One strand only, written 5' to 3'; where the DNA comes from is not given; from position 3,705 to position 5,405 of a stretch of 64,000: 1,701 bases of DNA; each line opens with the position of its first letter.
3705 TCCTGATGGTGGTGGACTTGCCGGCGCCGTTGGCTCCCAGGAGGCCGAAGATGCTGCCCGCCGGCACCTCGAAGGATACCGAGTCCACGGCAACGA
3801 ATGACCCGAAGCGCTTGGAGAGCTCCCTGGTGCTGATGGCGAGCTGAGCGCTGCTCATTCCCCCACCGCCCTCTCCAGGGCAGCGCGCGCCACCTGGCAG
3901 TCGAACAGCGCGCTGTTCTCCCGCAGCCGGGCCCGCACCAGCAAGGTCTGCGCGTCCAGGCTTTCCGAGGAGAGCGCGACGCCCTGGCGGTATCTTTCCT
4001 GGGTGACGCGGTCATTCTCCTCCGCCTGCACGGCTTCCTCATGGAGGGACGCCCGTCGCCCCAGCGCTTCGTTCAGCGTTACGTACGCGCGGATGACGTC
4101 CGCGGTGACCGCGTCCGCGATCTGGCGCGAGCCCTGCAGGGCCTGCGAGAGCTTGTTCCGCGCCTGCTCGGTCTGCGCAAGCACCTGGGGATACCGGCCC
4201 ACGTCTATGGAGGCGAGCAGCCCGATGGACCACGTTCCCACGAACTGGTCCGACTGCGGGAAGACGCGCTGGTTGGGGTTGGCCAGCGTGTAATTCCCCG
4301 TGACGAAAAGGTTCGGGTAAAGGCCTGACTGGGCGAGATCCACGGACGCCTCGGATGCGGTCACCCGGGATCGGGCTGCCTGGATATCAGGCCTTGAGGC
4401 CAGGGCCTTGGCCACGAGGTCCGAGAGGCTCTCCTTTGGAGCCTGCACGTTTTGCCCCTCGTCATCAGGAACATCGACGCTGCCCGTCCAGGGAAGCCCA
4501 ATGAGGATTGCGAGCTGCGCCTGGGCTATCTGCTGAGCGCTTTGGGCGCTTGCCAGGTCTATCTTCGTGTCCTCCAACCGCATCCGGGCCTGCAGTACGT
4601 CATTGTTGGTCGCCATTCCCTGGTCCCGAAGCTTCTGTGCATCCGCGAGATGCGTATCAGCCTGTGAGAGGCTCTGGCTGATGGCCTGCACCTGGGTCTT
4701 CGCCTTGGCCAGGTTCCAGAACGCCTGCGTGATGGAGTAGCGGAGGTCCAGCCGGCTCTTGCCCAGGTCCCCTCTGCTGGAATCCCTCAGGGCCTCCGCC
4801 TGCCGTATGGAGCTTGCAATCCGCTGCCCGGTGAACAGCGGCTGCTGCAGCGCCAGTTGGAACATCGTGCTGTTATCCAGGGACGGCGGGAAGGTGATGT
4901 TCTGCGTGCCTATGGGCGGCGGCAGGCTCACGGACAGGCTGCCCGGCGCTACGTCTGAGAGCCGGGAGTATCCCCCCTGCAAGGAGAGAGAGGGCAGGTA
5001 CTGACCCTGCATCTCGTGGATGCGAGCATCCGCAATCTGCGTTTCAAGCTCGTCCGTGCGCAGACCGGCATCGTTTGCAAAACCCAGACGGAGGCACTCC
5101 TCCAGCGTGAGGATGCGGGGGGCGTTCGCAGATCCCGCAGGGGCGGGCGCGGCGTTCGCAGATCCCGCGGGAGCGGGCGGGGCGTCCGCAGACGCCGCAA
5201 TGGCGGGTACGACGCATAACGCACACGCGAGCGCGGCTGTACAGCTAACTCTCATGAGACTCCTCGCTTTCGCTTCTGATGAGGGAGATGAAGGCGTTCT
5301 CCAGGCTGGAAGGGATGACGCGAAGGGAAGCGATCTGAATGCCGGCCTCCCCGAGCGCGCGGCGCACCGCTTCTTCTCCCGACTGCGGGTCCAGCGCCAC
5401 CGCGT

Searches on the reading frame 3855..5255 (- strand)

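Call 46: search_protein_families(library=pfam, proteins=[window:3855-5255:-], max_evalue=0.00001)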
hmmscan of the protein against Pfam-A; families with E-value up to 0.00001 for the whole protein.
window:3855-5255:- (466 aa): 1 family
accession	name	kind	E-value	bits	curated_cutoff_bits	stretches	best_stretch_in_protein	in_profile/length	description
PF02321.23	OEP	-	1.8e-55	188.1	22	2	51-253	1-187/187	Outer membrane efflux protein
